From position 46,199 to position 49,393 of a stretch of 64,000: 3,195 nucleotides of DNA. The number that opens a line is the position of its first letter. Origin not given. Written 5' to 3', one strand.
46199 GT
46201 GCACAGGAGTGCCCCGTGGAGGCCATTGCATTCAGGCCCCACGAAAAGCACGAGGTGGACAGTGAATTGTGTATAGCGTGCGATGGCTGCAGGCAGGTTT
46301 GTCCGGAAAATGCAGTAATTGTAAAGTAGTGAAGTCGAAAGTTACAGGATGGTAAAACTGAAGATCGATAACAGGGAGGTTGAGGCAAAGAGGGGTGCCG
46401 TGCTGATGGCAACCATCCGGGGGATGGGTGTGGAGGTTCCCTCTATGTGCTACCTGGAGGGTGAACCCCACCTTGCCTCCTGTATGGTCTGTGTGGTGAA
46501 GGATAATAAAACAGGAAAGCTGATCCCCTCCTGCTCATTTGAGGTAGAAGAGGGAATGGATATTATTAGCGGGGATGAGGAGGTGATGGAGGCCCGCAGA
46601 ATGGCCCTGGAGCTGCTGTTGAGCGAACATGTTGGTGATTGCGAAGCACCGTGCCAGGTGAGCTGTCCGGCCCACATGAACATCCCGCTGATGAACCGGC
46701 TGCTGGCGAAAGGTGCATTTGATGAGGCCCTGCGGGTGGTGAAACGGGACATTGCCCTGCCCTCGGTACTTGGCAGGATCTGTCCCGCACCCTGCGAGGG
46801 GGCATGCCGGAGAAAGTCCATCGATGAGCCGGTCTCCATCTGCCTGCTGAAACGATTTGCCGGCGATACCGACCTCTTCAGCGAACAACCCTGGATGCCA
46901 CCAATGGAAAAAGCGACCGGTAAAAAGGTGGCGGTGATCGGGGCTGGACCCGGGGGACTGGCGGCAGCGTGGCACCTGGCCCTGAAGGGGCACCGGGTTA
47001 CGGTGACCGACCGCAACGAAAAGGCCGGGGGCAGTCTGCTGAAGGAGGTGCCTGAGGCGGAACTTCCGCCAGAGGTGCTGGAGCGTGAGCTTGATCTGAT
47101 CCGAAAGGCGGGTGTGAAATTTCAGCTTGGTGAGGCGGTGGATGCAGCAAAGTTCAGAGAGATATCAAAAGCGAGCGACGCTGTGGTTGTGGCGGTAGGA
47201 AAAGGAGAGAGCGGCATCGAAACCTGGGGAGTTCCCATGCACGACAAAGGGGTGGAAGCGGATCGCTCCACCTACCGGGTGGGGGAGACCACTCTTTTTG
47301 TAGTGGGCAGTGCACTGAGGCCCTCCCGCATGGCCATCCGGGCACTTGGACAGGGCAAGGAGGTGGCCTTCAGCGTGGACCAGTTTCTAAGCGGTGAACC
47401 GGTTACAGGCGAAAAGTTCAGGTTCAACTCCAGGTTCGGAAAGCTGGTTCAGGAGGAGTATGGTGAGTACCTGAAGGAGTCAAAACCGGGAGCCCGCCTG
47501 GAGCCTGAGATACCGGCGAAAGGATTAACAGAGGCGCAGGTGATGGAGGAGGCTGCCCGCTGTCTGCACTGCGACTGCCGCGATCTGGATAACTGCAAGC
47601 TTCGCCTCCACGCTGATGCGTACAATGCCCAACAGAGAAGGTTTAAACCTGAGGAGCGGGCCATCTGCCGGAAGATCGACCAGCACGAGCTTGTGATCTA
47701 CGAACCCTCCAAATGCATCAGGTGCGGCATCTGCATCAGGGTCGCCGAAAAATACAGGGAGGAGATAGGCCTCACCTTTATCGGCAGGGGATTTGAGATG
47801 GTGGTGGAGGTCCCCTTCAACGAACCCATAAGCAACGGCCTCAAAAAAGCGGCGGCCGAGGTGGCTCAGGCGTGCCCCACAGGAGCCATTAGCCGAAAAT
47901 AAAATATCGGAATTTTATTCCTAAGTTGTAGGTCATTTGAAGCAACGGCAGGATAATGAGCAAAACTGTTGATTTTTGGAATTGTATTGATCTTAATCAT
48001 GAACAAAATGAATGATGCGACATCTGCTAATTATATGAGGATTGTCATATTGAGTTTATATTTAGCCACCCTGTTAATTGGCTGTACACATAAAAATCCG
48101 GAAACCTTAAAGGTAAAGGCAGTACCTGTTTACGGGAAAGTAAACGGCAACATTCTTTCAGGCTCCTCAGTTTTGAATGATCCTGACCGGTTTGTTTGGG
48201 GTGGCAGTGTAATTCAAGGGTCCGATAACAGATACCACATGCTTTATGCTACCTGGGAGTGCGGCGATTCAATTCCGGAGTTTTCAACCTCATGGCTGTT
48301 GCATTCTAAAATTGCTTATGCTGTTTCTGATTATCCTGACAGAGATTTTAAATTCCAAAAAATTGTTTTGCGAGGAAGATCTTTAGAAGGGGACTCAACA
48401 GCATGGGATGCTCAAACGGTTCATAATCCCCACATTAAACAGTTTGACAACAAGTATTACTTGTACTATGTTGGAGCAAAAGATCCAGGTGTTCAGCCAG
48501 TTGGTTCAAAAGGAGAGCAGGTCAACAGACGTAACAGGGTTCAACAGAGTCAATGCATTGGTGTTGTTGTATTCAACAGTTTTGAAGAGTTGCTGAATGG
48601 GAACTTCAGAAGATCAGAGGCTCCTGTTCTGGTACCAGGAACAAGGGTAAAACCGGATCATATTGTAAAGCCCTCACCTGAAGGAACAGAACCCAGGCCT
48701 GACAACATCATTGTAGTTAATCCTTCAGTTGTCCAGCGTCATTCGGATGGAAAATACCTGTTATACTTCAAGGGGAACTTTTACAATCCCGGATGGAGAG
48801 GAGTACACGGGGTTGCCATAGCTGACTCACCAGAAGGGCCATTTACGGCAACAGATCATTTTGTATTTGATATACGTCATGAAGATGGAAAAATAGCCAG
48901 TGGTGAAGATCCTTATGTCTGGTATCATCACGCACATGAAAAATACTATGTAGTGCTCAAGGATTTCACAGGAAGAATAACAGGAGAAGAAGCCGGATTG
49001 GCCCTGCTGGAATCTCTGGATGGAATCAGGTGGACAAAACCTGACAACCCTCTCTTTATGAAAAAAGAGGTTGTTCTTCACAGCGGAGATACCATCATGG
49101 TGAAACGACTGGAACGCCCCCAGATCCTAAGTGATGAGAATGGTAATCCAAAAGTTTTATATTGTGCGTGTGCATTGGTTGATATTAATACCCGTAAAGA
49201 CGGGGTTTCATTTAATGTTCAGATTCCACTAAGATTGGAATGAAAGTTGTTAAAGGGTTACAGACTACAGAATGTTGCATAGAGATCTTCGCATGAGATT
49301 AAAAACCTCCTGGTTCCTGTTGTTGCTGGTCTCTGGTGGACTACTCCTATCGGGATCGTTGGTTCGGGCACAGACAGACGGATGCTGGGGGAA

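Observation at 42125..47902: A 3-TM-anchored PQQ-like propeller overlaps a cytoplasmic NuoEF-like/GltD-like Fe-S flavoprotein pair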

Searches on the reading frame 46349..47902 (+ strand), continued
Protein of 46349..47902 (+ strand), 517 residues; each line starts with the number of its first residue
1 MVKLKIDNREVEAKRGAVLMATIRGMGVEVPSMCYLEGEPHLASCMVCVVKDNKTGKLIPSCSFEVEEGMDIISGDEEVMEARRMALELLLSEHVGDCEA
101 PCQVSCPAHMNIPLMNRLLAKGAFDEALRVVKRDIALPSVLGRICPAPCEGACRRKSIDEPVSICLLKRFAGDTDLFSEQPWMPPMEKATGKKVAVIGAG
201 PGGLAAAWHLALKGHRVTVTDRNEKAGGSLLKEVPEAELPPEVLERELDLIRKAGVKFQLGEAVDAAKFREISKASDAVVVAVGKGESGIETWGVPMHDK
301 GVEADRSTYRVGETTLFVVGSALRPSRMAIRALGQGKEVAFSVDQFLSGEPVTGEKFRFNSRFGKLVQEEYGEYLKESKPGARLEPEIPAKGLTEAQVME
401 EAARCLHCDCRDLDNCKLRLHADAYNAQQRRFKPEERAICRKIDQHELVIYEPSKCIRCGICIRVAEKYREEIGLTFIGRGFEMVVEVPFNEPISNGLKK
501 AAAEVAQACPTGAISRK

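Call 67: find_encoding_contigs(protein=P0442, flank=10000, max_places=1)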
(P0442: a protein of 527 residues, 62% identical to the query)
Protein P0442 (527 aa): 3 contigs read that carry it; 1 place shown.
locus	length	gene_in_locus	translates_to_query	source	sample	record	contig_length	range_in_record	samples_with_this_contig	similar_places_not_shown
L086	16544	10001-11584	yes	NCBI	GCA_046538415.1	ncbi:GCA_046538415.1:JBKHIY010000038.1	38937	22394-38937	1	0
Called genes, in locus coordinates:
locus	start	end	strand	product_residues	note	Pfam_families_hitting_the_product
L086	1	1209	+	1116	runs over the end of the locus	PF02687:FtsX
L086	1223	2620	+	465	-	PF13570:Beta-prop_ACSF4 (faint), PF13360:PQQ_2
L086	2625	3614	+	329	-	PF01436:NHL (faint)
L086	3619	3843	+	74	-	-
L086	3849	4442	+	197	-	PF12838:Fer4_7 (faint), PF00037:Fer4 (faint), PF12837:Fer4_6 (faint), PF12797:Fer4_2 (faint), PF14697:Fer4_21 (weak)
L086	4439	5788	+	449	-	PF25160:LdpA_Fe-S-bd (faint), PF12801:Fer4_5, PF12837:Fer4_6 (faint), PF12838:Fer4_7 (faint), PF13183:Fer4_8 (faint), PF13187:Fer4_9 (faint), PF12801:Fer4_5 (weak), PF00037:Fer4 (weak), +3 more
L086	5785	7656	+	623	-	PF01011:PQQ (faint), PF25293:Beta-prop_EMC1_N (faint), PF13360:PQQ_2, PF13570:Beta-prop_ACSF4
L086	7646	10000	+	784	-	PF01257:2Fe-2S_thioredx, PF01512:Complex1_51K, PF10589:NADH_4Fe-4S, PF12838:Fer4_7, PF13187:Fer4_9 (weak), PF13237:Fer4_10 (weak), PF14697:Fer4_21, PF00037:Fer4, +1 more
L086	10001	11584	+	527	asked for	PF13510:Fer2_4, PF14691:Fer4_20, PF01266:DAO (faint), PF07992:Pyr_redox_2 (weak), PF13450:NAD_binding_8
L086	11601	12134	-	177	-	PF01288:HPPK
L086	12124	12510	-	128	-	PF02152:FolB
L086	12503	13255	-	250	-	PF00106:adh_short, PF08659:KR, PF13561:adh_short_C2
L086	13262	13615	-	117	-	PF01329:Pterin_4a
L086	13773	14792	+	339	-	PF01208:URO-D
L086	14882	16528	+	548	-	PF00474:SSF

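Call 68: find_encoding_contigs(protein=P0499, flank=10000, max_places=1)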
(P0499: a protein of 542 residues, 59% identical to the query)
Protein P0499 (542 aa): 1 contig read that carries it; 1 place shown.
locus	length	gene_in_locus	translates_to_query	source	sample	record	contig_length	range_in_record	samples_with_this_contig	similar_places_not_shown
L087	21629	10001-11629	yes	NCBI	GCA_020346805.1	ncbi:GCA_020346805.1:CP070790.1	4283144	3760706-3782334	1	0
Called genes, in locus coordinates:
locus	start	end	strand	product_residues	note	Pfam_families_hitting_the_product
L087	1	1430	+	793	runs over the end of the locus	-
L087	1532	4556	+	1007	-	-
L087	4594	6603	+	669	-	PF17132:Glyco_hydro_106 (weak)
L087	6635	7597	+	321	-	-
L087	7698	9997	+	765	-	PF01257:2Fe-2S_thioredx, PF00037:Fer4 (faint), PF01512:Complex1_51K, PF10531:SLBB (weak), PF10589:NADH_4Fe-4S, PF12838:Fer4_7 (weak), PF14697:Fer4_21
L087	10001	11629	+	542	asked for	PF13510:Fer2_4, PF14691:Fer4_20, PF07992:Pyr_redox_2, PF01266:DAO, PF01593:Amino_oxidase (weak), PF13450:NAD_binding_8, PF21799:MurD-like_N (faint)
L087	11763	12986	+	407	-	PF13360:PQQ_2, PF01011:PQQ (faint), PF13570:Beta-prop_ACSF4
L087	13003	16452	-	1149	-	PF12704:MacB_PCD (weak), PF02687:FtsX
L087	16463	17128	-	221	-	PF00005:ABC_tran, PF13555:AAA_29 (faint), PF02463:SMC_N (weak), PF13304:AAA_21 (faint)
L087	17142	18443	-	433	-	PF13579:Glyco_trans_4_4 (weak), PF13439:Glyco_transf_4, PF00534:Glycos_transf_1, PF13692:Glyco_trans_1_4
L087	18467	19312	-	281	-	-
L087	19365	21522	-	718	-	PF13360:PQQ_2, PF13570:Beta-prop_ACSF4, PF13360:PQQ_2, PF13360:PQQ_2, PF13570:Beta-prop_ACSF4, PF13360:PQQ_2, PF13570:Beta-prop_ACSF4, PF13360:PQQ_2, +4 more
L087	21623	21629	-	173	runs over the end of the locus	PF08100:Dimerisation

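Call 73: find_related_loci(query=A3, collection=metagenome_contigs, flank=10000)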
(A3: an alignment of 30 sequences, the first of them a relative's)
Query A3 (524 aa) in metagenome_contigs; peptide patterns used: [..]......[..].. (x = any residue, [..] = any of these).
600 stretches matched a pattern (row limit reached: there are more); 588 encode a relative of the query (tblastn E <= 1e-3); the best 80 are kept; 80 distinct loci.
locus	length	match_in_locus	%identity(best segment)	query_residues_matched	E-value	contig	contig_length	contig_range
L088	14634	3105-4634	47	7-521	7e-155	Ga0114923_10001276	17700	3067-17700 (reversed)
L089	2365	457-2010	46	3-521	3e-163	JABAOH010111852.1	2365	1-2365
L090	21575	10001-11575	45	7-524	1e-152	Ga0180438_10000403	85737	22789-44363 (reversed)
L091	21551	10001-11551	46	8-524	3e-152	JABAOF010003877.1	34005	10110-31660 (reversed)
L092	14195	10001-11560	49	4-524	4e-152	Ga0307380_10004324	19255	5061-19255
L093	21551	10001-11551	44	8-524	5e-150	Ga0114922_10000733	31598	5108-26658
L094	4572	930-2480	45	8-524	4e-151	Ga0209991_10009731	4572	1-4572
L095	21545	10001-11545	47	8-521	1e-147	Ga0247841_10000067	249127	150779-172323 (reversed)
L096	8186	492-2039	46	4-524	1e-145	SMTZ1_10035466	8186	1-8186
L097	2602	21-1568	46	4-521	7e-153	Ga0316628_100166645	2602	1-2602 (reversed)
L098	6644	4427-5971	47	10-524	1e-143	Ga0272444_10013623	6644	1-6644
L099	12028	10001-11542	43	10-524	2e-142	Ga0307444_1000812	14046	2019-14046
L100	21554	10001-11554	43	5-524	4e-142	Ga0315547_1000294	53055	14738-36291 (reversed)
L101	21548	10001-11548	45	4-521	8e-142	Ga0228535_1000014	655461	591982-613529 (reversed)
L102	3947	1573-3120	45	4-521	1e-144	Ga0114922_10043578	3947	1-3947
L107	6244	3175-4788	44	4-521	4e-140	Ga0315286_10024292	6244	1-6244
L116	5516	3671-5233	44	3-521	4e-137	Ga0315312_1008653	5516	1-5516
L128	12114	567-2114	45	4-521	8e-134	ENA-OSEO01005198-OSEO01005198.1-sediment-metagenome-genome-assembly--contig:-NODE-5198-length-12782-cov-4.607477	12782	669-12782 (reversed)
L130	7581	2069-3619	43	5-524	8e-134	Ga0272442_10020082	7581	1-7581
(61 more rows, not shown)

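Call 81: search_protein_families(library=pfam, proteins=[P0243, P0256, P0274, P0385, P0296], max_evalue=0.00001)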
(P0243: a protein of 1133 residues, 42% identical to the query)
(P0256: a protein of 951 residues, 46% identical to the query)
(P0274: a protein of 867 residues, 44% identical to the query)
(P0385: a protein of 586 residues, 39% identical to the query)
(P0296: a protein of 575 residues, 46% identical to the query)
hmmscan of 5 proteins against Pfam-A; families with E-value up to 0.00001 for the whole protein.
P0243 (1133 aa): 10 families
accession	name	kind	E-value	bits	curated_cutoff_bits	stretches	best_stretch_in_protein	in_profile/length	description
PF07992.20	Pyr_redox_2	-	4e-36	125.4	26.1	2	677-968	2-288/291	Pyridine nucleotide-disulphide oxidoreductase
PF14691.11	Fer4_20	-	4.4e-28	97.8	25.8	2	101-176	30-108/113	Dihydroprymidine dehydrogenase domain II, 4Fe-4S cluster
PF13450.12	NAD_binding_8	-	9.9e-15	55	21.9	1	197-233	1-37/68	NAD(P)-binding Rossmann-like domain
PF13510.11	Fer2_4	-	6.5e-14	52.2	22.8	1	3-77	5-81/82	2Fe-2S iron-sulfur cluster binding domain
PF00070.33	Pyr_redox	-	8.3e-13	49.1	22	0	806-879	3-79/82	Pyridine nucleotide-disulphide oxidoreductase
PF01266.30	DAO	-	8.1e-12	45.8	27.9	1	194-230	1-38/353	FAD dependent oxidoreductase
PF00037.32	Fer4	-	5.2e-10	39.1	21.1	1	1105-1126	3-24/24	4Fe-4S binding domain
PF01593.30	Amino_oxidase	-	1e-08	35.3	19.8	0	683-709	2-28/443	Flavin containing amine oxidoreductase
PF13738.12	Pyr_redox_3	-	2e-06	27.7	30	0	197-230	2-35/305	Pyridine nucleotide-disulphide oxidoreductase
PF01494.25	FAD_binding_3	-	3.2e-06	27.1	22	0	195-224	4-33/349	FAD binding domain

P0256 (951 aa): 7 families
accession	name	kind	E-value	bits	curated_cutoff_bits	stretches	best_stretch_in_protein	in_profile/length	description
PF14691.11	Fer4_20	-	3.6e-22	78.7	25.8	1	100-178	30-111/113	Dihydroprymidine dehydrogenase domain II, 4Fe-4S cluster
PF13510.11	Fer2_4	-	2.2e-16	60.1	22.8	1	3-76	5-81/82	2Fe-2S iron-sulfur cluster binding domain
PF07992.20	Pyr_redox_2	-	6.6e-09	36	26.1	1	189-336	141-290/291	Pyridine nucleotide-disulphide oxidoreductase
PF13450.12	NAD_binding_8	-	3.2e-08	34.2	21.9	1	195-230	1-36/68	NAD(P)-binding Rossmann-like domain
PF01208.23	URO-D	-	2.6e-07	30.4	23.9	0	757-944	161-342/346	Uroporphyrinogen decarboxylase (URO-D)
PF01266.30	DAO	-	1.2e-06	28.7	27.9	1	192-226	1-35/353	FAD dependent oxidoreductase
PF01494.25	FAD_binding_3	-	8.8e-06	25.6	22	0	192-224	3-35/349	FAD binding domain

P0274 (867 aa): 16 families
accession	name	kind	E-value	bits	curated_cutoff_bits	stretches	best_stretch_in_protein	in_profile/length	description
PF13570.13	Beta-prop_ACSF4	-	2.7e-65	221.4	133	2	642-863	12-240/329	Beta-alanine-activating enzyme, beta-propeller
PF13360.13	PQQ_2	-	2.1e-39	136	27.6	2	546-755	15-233/233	Outer membrane protein assembly factor BamB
PF01011.28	PQQ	-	1.1e-13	51.2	26.7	1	594-682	48-147/595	Glucose/ethanol/alcohol dehydrogenase, beta-propeller domain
PF13510.11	Fer2_4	-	2e-11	44.2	22.8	1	2-75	5-81/82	2Fe-2S iron-sulfur cluster binding domain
PF14691.11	Fer4_20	-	3e-11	43.6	25.8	1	97-172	27-106/113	Dihydroprymidine dehydrogenase domain II, 4Fe-4S cluster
PF13450.12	NAD_binding_8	-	1.5e-10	41.6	21.9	1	192-229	1-38/68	NAD(P)-binding Rossmann-like domain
PF25292.1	Beta-prop_CGLA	-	6.1e-10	39.5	26.8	0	606-720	2-117/316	Lambda-carrageenase beta-propeller domain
PF01266.30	DAO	-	1.6e-08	34.9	27.9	1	190-224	2-37/353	FAD dependent oxidoreductase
PF24796.1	WDR55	-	9.1e-08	31.9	200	1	604-827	20-251/296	WDR55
PF25293.1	Beta-prop_EMC1_N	-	1.3e-07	32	34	0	770-848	32-114/219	EMC1 N-terminal beta-propeller domain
PF25174.1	Beta-prop_THOC3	-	4e-07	29.8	305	0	768-834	58-125/272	THOC3 beta-propeller domain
PF24805.1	EIF3I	-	1.1e-06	28.5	200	0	602-713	157-263/324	EIF3I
PF23414.1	Beta-prop_EML_2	-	1.6e-06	28.1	90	0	770-862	11-106/266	Echinoderm microtubule-associated protein second beta-propeller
PF07992.20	Pyr_redox_2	-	2.9e-06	27.4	26.1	1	189-281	2-110/291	Pyridine nucleotide-disulphide oxidoreductase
PF24807.1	WD40_CDC20-Fz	-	4e-06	26.8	200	0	607-712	23-126/292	CDC20/Fizzy WD40 domain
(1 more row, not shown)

P0385 (586 aa): 4 families
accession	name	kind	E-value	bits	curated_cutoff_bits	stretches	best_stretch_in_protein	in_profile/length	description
PF13510.11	Fer2_4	-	5.9e-16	58.7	22.8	1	4-81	6-81/82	2Fe-2S iron-sulfur cluster binding domain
PF14691.11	Fer4_20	-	6.8e-12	45.6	25.8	1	103-183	27-111/113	Dihydroprymidine dehydrogenase domain II, 4Fe-4S cluster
PF13450.12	NAD_binding_8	-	1.3e-07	32.2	21.9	1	201-239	1-39/68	NAD(P)-binding Rossmann-like domain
PF01494.25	FAD_binding_3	-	3.2e-06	27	22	1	199-249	4-54/349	FAD binding domain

P0296 (575 aa): 5 families
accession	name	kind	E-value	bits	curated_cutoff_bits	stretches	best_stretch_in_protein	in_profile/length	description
PF14691.11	Fer4_20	-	6.3e-17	61.9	25.8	1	98-177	27-110/113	Dihydroprymidine dehydrogenase domain II, 4Fe-4S cluster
PF13510.11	Fer2_4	-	2.6e-16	59.9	22.8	1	3-76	5-81/82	2Fe-2S iron-sulfur cluster binding domain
PF07992.20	Pyr_redox_2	-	5.7e-07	29.7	26.1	0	193-225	2-35/291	Pyridine nucleotide-disulphide oxidoreductase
PF00111.32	Fer2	-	9.1e-07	29.2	21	1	9-60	8-53/77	2Fe-2S iron-sulfur cluster binding domain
PF13450.12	NAD_binding_8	-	6.4e-06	26.8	21.9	0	196-230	1-38/68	NAD(P)-binding Rossmann-like domain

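Call 86: search_protein_families(library=pfam, proteins=[L116:125-1252:+, L130:182-1624:+, L032:5343-5828:+, L065:11505-12590:+, L026:8710-9891:+, L084:17705-18412:+, L128:2188-3138:-, L107:5298-5909:+, L022:19525-20826:+], max_evalue=0.0001)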
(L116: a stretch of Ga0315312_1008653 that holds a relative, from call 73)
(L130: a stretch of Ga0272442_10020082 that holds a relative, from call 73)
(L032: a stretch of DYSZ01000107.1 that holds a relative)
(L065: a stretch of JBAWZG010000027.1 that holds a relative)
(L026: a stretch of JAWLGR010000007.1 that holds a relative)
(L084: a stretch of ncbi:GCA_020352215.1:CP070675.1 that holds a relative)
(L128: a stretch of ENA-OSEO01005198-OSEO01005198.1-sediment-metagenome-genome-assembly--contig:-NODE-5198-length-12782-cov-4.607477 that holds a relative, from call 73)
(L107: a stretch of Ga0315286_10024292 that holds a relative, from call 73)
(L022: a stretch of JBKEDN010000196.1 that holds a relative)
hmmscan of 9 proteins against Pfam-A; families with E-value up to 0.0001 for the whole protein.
L116:125-1252:+ (375 aa): 3 families
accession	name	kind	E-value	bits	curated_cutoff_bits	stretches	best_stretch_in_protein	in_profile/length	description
PF13360.13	PQQ_2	-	4.4e-21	76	27.6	1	195-322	4-84/233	Outer membrane protein assembly factor BamB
PF13570.13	Beta-prop_ACSF4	-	3.4e-16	60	133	1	144-351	115-311/329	Beta-alanine-activating enzyme, beta-propeller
PF01011.28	PQQ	-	1.3e-05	24.5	26.7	0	7-157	51-205/595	Glucose/ethanol/alcohol dehydrogenase, beta-propeller domain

L130:182-1624:+ (480 aa): 9 families
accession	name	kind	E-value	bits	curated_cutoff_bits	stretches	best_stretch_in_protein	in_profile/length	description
PF01512.22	Complex1_51K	-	3.9e-44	150.6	31.2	1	28-198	1-148/150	Nuo51 FMN-binding domain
PF10589.14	NADH_4Fe-4S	-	1.8e-32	111.5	23.5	1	310-394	1-85/85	NADH-ubiquinone oxidoreductase-F iron-sulfur binding region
PF14697.11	Fer4_21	-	1.3e-10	41.6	35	1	413-462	5-58/59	4Fe-4S dicluster domain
PF00037.32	Fer4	-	3.9e-10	39.5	21.1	2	440-462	2-24/24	4Fe-4S binding domain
PF12838.12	Fer4_7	-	3.3e-08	34.3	27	1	415-460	1-52/52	4Fe-4S dicluster domain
PF13237.11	Fer4_10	-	1.9e-06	28.2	25.5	1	413-457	6-53/53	4Fe-4S dicluster domain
PF13187.11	Fer4_9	-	8.4e-06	26.2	27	1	415-461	1-52/52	4Fe-4S dicluster domain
PF12797.12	Fer4_2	-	8.7e-06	25.8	24.5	0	439-458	3-22/22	4Fe-4S binding domain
PF10531.15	SLBB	-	4.8e-05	23.5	27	1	223-271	2-53/55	SLBB domain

L032:5343-5828:+ (161 aa): 1 family
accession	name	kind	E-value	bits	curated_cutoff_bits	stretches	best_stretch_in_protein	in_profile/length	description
PF05635.17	23S_rRNA_IVP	-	3.8e-24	85.4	33.8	1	43-148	1-106/106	23S rRNA-intervening sequence protein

L065:11505-12590:+ (361 aa): 1 family
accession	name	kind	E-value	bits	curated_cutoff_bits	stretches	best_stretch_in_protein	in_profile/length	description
PF06283.17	ThuA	-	5.3e-27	95.9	33.4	1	139-333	48-209/209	Trehalose utilisation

L026:8710-9891:+ (393 aa): 3 families
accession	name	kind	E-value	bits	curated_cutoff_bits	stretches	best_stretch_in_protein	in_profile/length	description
PF14606.12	Lipase_GDSL_3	-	1.3e-61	208.4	27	1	211-387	2-178/178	GDSL-like Lipase/Acylhydrolase family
PF14607.12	GxDLY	-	2.2e-46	157.7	27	1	57-199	1-146/146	N-terminus of Esterase_SGNH_hydro-type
PF13472.12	Lipase_GDSL_2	-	1.1e-08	36.2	32.9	1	215-376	1-177/178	GDSL-like Lipase/Acylhydrolase family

L084:17705-18412:+ (235 aa): 0 families

L128:2188-3138:- (316 aa): 1 family
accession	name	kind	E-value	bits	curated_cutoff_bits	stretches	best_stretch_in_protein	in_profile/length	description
PF03358.20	FMN_red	-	9.7e-25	87.4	24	1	122-270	2-142/152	NADPH-dependent FMN reductase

L107:5298-5909:+ (203 aa): 0 families

L022:19525-20826:+ (433 aa): 10 families
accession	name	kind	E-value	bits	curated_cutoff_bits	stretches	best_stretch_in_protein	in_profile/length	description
PF07992.20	Pyr_redox_2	-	3.1e-44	152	26.1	1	12-330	2-291/291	Pyridine nucleotide-disulphide oxidoreductase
PF00070.33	Pyr_redox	-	2.7e-14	53.9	22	1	164-248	1-70/82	Pyridine nucleotide-disulphide oxidoreductase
PF22366.1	NDH2_C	-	4.1e-10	40.1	27.7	1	354-409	2-58/62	NDH2 C-terminal domain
PF01266.30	DAO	-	4.5e-10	40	27.9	0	12-42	1-31/353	FAD dependent oxidoreductase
PF03486.20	HI0933_like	-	3.8e-06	27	50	0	12-43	2-33/244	HI0933-like protein Rossmann domain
PF13450.12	NAD_binding_8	-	8.1e-06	26.5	21.9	0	15-43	1-29/68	NAD(P)-binding Rossmann-like domain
PF13454.12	NAD_binding_9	-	1.5e-05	25.4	21.8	0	14-44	1-35/155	FAD-NAD(P)-binding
PF01134.28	GIDA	-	3e-05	23.7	22.1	0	13-47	2-35/391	Glucose inhibited division protein A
PF01494.25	FAD_binding_3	-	3.2e-05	23.7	22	0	12-43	3-34/349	FAD binding domain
PF01488.26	Shikimate_DH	-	9.6e-05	22.9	24.3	0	8-95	10-96/138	Shikimate / quinate 5-dehydrogenase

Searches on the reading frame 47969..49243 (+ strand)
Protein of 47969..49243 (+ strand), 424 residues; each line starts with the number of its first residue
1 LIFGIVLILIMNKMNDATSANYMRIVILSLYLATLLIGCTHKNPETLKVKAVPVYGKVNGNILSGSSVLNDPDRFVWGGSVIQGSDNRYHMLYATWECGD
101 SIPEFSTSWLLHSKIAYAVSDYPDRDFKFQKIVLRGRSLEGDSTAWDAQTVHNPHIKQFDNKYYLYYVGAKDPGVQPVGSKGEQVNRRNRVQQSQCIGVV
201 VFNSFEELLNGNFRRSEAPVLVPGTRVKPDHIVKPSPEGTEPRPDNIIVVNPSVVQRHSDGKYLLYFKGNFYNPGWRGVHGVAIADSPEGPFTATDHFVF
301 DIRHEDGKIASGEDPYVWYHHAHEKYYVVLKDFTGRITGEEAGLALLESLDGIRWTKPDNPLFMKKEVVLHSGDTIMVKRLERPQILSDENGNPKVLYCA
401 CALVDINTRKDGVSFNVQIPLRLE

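Call 3: search_protein_families(library=pfam, proteins=[window:47969-49243:+], max_evalue=0.01)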
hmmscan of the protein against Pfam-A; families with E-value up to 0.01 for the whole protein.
window:47969-49243:+ (424 aa): 1 family
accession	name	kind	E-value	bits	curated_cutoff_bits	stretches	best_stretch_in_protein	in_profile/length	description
PF04616.20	Glyco_hydro_43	-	9.5e-06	25.6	32.2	0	258-330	74-139/288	Glycosyl hydrolases family 43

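Call 10: search_protein_families(library=ncbifam, proteins=[window:47969-49243:+], max_evalue=0.001)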
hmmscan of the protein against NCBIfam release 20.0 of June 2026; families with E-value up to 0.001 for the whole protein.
window:47969-49243:+ (424 aa): 1 family
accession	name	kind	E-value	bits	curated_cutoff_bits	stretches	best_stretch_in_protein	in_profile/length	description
NF052550.1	BManbPhaseBMBP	equivalog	0.00014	21.3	450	0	85-169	34-108/296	beta-1,2-mannobiose phosphorylase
